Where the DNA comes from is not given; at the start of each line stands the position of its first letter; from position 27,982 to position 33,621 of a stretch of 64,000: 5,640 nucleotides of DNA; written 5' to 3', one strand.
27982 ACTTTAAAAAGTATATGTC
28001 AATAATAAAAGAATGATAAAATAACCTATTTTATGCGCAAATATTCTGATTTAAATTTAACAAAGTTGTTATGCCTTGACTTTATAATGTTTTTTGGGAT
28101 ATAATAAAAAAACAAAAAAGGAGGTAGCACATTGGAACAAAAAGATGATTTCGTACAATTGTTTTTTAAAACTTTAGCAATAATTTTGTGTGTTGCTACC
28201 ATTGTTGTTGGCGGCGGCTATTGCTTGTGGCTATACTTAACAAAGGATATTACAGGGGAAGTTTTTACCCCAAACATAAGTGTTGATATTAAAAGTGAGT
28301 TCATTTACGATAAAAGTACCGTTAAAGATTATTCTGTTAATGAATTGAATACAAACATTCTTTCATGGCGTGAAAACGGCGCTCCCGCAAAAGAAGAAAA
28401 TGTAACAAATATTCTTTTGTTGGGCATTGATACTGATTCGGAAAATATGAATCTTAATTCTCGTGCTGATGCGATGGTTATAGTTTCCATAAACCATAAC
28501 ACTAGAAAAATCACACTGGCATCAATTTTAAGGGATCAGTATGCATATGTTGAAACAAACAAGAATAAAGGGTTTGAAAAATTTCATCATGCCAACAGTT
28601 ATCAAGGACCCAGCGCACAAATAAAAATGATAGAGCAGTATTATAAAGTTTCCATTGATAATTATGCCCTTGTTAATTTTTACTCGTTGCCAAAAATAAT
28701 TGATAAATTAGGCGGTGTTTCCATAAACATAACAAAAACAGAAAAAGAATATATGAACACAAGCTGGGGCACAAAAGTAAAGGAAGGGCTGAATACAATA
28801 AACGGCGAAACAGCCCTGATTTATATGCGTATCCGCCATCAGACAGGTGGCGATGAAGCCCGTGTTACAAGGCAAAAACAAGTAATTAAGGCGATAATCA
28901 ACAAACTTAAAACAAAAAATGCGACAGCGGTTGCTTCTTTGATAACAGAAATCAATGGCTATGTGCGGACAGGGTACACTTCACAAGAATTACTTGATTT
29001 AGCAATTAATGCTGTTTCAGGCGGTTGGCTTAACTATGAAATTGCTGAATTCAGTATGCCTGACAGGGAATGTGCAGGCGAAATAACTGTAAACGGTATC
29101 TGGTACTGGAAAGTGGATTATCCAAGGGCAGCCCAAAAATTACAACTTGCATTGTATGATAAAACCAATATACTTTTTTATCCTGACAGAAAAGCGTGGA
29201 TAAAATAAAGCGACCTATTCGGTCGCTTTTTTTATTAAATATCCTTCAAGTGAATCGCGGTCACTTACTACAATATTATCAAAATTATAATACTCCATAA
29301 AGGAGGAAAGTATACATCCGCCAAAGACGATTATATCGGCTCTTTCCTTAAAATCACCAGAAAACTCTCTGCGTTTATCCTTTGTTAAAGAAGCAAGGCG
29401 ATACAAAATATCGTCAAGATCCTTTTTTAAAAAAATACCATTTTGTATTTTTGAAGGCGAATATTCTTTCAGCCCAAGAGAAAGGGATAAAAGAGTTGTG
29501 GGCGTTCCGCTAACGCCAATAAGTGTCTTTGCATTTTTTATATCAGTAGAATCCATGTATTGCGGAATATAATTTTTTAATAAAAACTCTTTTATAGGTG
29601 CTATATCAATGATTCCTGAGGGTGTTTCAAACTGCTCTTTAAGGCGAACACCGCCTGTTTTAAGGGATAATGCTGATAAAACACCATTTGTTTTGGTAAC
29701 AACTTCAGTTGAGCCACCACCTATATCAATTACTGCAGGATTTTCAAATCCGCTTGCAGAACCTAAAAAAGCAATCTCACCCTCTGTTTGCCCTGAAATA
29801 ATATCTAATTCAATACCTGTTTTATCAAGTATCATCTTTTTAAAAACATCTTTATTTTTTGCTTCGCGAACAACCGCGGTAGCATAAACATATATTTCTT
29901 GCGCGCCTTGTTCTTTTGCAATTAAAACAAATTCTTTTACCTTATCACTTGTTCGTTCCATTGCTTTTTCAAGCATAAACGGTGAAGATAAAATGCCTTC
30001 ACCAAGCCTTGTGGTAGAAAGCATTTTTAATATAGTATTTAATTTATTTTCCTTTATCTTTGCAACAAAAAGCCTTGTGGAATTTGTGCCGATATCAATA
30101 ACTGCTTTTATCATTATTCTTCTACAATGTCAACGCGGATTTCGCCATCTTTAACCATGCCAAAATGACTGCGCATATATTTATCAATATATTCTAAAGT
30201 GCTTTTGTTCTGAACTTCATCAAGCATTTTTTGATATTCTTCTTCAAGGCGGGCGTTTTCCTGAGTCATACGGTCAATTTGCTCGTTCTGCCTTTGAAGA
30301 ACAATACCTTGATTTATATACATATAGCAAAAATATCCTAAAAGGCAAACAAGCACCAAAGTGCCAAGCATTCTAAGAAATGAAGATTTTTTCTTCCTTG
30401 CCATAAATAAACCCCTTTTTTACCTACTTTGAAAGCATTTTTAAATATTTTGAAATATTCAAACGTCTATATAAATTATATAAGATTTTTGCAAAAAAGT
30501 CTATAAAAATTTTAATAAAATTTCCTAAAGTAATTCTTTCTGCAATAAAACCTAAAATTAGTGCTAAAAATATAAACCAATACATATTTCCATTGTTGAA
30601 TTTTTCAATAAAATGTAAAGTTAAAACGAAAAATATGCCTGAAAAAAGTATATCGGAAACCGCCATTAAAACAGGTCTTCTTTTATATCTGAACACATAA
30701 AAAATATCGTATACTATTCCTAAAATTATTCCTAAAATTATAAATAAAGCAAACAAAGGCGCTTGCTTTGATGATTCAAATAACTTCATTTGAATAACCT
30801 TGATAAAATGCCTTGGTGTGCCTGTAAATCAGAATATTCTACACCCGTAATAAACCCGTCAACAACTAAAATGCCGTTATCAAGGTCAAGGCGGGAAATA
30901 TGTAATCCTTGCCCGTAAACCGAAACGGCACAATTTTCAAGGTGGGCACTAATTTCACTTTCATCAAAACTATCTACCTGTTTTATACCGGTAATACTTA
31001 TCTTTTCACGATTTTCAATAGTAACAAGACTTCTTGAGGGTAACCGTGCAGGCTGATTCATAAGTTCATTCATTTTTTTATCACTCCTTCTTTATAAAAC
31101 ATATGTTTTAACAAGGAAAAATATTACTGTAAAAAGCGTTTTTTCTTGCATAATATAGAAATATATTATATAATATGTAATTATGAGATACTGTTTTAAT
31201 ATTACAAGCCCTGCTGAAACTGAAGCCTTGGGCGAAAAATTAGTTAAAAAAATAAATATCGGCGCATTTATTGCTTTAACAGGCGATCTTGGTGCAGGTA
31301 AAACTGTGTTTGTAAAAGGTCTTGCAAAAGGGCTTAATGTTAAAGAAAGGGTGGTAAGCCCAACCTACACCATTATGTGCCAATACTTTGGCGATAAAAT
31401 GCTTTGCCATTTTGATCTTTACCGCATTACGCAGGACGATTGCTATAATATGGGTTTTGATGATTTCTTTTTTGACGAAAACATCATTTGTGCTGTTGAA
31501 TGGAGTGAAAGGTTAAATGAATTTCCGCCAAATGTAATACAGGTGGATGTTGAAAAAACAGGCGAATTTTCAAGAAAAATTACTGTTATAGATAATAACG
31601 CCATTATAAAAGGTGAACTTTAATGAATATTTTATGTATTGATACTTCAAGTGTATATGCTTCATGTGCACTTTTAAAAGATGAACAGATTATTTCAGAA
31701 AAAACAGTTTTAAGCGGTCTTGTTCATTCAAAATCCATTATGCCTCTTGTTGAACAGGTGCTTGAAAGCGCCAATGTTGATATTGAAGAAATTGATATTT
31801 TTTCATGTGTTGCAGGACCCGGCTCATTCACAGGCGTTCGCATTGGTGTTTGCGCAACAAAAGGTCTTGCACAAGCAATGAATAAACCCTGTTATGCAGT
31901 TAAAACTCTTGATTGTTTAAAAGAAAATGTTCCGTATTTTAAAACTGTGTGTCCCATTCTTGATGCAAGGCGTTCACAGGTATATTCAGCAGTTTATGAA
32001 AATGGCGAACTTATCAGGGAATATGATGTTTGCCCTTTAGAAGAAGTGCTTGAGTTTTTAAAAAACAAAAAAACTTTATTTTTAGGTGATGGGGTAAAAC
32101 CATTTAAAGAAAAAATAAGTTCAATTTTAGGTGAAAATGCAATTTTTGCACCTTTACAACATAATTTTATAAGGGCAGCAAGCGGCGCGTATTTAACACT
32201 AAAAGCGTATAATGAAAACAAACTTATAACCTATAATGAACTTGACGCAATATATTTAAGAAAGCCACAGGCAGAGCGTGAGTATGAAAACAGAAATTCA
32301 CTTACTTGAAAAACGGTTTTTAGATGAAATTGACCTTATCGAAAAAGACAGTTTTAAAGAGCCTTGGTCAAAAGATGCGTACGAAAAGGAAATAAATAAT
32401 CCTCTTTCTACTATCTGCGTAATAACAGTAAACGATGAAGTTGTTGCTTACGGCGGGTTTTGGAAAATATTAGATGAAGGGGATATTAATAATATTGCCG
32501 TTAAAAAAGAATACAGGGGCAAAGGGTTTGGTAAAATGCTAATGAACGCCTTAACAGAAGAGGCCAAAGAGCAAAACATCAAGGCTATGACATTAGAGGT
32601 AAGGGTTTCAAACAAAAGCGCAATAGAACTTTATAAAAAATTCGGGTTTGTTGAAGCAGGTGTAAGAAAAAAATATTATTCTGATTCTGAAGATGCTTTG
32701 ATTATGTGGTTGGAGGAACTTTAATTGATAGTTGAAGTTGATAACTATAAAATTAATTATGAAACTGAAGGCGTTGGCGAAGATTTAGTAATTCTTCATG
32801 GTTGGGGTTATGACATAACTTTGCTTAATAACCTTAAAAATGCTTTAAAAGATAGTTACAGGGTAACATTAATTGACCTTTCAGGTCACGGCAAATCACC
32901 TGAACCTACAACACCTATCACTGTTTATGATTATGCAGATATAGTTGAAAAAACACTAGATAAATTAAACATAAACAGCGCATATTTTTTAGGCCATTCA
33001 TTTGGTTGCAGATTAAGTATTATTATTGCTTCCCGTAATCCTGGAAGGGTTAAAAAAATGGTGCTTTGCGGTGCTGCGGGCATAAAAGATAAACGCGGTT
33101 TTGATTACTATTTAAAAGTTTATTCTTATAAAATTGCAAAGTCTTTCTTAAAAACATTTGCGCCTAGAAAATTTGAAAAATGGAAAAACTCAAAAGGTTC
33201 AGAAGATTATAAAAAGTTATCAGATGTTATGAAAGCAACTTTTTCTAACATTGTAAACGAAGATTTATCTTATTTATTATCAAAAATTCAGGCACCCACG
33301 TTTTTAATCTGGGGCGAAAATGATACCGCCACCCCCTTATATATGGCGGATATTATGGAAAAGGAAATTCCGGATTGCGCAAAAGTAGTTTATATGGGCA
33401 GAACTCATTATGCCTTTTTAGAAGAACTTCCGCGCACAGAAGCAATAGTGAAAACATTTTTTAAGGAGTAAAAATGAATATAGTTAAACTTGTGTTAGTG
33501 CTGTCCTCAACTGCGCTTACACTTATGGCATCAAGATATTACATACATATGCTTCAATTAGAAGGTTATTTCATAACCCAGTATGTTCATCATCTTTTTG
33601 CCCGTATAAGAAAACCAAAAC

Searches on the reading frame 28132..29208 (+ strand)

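Call 68: search_protein_families(library=pfam, proteins=[window:28132-29208:+], max_evalue=0.001)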
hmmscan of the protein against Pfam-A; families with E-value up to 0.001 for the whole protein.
window:28132-29208:+ (358 aa): 1 family
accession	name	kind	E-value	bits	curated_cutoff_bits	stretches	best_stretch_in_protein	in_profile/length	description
PF03816.19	LytR_cpsA_psr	-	1.1e-38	133.2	24.6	1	111-260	1-149/150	LytR_cpsA_psr family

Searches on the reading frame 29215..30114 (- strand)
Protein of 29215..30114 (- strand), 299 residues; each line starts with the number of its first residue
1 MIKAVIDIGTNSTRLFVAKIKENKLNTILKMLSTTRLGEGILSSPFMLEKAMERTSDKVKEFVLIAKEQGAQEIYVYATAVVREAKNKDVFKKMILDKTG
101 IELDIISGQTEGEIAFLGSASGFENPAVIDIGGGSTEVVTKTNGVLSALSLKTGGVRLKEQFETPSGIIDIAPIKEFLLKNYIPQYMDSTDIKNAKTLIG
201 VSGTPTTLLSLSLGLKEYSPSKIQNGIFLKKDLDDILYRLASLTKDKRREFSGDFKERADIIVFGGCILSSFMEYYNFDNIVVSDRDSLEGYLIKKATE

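Call 68: search_protein_families(library=pfam, proteins=[window:29215-30114:-], max_evalue=0.001)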
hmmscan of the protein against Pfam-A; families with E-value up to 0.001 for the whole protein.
window:29215-30114:- (299 aa): 1 family
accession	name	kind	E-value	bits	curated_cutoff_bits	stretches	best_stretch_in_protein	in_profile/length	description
PF02541.22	Ppx-GppA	-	9.9e-43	147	27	1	17-296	2-281/285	Ppx/GppA phosphatase family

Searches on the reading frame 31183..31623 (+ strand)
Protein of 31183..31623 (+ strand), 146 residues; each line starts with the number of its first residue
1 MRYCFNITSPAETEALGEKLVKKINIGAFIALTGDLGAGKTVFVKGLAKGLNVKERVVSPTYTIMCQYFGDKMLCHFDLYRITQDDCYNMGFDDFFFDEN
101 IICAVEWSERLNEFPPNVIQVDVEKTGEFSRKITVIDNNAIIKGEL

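Call 12: search_protein_families(library=pfam, proteins=[window:31183-31623:+], max_evalue=0.001)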
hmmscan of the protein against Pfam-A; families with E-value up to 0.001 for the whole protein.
window:31183-31623:+ (146 aa): 1 family
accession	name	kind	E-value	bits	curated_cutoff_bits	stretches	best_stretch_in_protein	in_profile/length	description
PF02367.23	TsaE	-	4.6e-37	127.3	26.6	1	8-132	2-127/128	Threonylcarbamoyl adenosine biosynthesis protein TsaE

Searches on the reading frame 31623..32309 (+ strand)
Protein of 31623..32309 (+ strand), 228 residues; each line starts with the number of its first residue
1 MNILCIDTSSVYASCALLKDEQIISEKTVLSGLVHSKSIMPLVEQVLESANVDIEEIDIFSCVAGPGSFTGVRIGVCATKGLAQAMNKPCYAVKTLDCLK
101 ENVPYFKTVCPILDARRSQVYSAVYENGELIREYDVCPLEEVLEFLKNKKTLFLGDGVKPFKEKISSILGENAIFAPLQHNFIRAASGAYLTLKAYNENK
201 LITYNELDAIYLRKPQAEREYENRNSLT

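Call 12: search_protein_families(library=pfam, proteins=[window:31623-32309:+], max_evalue=0.001)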
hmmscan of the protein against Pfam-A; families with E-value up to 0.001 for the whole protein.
window:31623-32309:+ (228 aa): 1 family
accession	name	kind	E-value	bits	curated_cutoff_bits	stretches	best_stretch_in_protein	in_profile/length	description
PF00814.31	TsaD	-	2.6e-26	93.4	24.8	1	35-185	29-189/264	tRNA N6-adenosine threonylcarbamoyltransferase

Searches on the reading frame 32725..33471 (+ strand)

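Call 12: search_protein_families(library=pfam, proteins=[window:32725-33471:+], max_evalue=0.001)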
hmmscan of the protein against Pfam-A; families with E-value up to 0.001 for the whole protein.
window:32725-33471:+ (248 aa): 3 families
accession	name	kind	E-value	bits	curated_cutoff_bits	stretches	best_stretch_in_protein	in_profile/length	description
PF00561.26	Abhydrolase_1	-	2.8e-27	96.4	25.8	2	21-121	3-104/245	alpha/beta hydrolase fold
PF12146.15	Hydrolase_4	-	3.4e-13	49.9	27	1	21-233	7-237/239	Serine aminopeptidase, S33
PF12697.13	Abhydrolase_6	-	3.8e-13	51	26.3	1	21-233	1-209/217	Alpha/beta hydrolase family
